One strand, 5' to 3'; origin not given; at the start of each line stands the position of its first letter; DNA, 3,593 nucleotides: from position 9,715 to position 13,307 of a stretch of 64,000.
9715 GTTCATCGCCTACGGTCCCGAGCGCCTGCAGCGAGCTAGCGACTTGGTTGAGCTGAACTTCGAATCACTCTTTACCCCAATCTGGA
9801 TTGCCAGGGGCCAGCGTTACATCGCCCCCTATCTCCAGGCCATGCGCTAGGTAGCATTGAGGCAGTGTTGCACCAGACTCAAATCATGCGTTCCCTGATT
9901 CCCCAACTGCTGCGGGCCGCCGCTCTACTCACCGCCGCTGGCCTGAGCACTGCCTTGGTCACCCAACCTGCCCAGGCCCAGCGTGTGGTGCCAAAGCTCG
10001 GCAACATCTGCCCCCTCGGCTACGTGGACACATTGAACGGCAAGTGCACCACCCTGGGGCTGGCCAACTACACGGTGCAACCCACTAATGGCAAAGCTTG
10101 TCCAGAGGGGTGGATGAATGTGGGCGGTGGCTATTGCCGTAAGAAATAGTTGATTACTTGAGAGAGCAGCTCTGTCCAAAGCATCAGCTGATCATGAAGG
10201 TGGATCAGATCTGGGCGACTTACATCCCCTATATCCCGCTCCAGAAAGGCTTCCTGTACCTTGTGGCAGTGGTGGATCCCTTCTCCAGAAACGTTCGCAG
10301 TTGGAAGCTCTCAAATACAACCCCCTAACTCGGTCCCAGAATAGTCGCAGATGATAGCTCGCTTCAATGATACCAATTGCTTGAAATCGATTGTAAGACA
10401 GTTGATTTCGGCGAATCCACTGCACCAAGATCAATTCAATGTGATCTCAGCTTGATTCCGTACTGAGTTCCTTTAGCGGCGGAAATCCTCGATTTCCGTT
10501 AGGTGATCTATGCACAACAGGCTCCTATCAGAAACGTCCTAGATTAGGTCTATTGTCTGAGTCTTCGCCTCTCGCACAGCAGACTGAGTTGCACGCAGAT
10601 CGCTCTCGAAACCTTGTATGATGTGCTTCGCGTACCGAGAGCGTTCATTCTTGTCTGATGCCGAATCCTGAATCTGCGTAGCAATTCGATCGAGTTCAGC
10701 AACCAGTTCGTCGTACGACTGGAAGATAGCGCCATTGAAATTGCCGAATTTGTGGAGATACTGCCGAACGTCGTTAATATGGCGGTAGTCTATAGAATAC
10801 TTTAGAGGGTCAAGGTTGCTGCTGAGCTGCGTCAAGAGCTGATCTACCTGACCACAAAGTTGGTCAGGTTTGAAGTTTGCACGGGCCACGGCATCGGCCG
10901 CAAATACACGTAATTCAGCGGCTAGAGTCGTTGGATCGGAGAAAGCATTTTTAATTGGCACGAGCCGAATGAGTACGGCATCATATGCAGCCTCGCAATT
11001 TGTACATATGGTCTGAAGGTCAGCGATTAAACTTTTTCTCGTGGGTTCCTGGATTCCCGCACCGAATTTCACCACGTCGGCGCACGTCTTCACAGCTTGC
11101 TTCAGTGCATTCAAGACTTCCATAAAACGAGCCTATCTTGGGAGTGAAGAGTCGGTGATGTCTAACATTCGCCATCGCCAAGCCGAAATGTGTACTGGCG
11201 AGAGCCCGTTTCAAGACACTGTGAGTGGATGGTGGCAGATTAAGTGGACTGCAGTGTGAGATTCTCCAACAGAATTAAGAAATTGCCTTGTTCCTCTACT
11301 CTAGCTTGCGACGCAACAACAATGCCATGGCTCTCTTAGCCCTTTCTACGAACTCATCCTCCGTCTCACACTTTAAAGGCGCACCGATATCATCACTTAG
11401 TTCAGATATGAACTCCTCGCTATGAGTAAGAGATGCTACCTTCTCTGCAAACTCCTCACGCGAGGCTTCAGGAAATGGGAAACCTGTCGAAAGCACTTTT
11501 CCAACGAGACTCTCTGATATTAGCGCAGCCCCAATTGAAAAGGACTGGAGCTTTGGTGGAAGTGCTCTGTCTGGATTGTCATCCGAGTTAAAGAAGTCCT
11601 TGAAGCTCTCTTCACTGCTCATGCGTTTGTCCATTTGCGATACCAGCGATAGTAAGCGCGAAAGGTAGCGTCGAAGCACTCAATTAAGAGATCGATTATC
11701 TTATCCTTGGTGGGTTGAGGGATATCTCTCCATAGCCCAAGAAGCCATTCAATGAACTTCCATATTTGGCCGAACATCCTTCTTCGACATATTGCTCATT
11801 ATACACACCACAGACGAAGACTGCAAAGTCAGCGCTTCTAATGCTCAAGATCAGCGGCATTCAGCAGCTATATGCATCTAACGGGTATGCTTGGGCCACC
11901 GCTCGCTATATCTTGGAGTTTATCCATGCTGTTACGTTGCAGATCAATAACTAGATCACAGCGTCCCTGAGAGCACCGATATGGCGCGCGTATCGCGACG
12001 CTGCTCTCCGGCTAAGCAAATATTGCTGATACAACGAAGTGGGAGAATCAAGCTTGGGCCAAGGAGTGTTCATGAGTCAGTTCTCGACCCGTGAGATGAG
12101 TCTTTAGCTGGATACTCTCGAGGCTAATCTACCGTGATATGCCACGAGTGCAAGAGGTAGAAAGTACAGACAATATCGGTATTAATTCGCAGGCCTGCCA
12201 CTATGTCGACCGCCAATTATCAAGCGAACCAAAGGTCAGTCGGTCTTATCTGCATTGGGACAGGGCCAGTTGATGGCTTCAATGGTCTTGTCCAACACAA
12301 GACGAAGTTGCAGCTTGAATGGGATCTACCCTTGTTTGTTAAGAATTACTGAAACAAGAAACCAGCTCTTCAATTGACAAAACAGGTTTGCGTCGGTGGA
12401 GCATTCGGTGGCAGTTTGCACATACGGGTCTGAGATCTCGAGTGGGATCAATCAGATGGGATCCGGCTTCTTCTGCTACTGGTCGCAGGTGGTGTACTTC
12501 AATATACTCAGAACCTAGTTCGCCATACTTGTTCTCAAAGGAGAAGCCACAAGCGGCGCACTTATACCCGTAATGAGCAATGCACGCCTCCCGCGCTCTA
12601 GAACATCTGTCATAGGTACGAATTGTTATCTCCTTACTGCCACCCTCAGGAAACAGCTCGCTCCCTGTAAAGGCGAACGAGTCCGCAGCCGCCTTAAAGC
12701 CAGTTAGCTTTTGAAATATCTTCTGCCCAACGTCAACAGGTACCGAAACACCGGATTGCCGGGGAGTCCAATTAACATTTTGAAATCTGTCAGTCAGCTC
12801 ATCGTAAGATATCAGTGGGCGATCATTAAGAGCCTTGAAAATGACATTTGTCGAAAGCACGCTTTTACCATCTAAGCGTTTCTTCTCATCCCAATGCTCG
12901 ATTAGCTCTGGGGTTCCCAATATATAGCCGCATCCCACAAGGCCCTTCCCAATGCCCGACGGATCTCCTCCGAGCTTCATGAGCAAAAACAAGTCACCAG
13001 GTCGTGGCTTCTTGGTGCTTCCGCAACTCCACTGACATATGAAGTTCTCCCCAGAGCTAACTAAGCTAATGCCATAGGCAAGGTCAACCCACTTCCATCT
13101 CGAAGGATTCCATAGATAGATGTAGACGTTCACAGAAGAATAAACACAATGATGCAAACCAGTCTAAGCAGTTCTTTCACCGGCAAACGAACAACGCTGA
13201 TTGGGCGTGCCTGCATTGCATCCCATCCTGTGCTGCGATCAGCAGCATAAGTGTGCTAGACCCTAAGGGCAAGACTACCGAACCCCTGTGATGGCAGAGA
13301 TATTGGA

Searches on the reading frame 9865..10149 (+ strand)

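Call 60: search_protein_families(library=pfam, proteins=[window:9865-10149:+], max_evalue=0.01)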
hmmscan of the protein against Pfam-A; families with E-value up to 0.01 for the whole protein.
window:9865-10149:+ (94 aa): 1 family
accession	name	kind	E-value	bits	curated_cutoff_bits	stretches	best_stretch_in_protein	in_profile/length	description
PF09717.15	CPW_WPC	-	0.0043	18.3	23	0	77-92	7-22/59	Plasmodium falciparum domain of unknown function (CPW_WPC)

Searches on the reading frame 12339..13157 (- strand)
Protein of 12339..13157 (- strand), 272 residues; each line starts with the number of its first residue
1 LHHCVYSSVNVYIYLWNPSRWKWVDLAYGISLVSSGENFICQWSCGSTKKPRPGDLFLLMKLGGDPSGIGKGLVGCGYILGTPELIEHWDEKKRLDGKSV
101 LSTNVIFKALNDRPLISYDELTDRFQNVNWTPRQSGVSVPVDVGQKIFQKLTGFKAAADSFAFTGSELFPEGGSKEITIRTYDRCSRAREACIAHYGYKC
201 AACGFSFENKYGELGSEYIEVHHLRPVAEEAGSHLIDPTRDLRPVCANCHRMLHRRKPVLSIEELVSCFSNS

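Call 32: search_protein_families(library=pfam, proteins=[window:12339-13157:-], max_evalue=0.001)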
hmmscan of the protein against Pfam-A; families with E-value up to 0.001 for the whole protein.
window:12339-13157:- (272 aa): 1 family
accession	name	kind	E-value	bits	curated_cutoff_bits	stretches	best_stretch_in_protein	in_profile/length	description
PF01844.29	HNH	-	1.6e-06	28.6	21.4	1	200-256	1-47/47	HNH endonuclease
